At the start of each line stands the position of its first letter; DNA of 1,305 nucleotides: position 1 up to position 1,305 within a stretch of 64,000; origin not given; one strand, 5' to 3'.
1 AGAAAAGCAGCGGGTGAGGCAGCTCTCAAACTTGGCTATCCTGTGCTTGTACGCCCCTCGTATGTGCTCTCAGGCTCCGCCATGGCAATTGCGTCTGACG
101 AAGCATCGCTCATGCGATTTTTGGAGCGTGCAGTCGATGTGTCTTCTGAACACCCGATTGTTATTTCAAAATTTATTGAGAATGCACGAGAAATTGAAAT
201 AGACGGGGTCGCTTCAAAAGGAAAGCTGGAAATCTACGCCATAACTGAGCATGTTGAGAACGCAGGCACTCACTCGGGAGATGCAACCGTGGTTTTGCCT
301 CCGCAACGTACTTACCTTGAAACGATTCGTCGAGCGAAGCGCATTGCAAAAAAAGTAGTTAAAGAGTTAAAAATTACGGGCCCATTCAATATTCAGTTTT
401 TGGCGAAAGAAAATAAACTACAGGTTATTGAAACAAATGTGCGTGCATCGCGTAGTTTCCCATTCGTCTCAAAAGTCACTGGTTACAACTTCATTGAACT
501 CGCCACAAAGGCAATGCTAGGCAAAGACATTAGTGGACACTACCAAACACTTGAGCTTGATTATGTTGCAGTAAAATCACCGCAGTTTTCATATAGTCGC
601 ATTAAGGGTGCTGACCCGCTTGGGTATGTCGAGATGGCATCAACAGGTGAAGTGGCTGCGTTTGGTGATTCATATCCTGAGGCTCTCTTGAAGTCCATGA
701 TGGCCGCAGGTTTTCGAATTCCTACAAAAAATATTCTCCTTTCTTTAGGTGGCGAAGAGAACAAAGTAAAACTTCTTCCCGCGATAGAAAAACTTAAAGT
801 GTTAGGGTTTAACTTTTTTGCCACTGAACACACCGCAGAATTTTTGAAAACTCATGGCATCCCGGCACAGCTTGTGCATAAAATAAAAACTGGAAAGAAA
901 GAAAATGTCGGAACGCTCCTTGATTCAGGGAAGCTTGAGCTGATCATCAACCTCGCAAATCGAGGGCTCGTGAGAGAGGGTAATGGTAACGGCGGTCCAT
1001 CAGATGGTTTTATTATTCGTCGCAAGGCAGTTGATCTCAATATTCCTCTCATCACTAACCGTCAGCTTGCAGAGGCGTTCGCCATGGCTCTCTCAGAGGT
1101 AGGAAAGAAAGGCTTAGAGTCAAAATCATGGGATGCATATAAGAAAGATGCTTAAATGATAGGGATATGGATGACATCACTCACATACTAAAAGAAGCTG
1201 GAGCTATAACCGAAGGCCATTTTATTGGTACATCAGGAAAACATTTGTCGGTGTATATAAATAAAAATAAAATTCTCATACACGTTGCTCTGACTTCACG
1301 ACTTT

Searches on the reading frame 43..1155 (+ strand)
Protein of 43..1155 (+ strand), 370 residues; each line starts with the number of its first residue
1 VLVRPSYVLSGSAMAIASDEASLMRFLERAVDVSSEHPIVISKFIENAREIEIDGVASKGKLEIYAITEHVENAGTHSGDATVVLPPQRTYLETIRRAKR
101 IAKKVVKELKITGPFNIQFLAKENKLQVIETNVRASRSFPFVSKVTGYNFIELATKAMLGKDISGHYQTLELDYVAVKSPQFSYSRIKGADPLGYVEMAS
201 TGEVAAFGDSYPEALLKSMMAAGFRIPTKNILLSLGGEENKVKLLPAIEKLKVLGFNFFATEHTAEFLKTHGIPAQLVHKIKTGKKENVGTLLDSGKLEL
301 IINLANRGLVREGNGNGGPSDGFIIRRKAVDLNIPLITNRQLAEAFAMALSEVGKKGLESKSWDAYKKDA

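Call 5: search_protein_families(library=pfam, proteins=[window:43-1155:+], max_evalue=0.01)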
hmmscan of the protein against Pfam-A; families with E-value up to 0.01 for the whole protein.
window:43-1155:+ (370 aa): 4 families
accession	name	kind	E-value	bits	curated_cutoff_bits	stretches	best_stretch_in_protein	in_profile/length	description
PF02786.22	CPSase_L_D2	-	2.7e-21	76.5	19.8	1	2-162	42-207/211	Carbamoyl-phosphate synthase L chain, ATP binding domain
PF02142.27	MGS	-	2.7e-15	56.7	24.1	1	244-338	2-94/94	MGS-like domain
PF15632.11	ATPgrasp_Ter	-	1e-08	35.5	29.1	1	49-163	14-113/131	ATP-grasp in the biosynthetic pathway with Ter operon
PF02222.28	ATP-grasp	-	2.4e-07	31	27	1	33-134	62-162/179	ATP-grasp domain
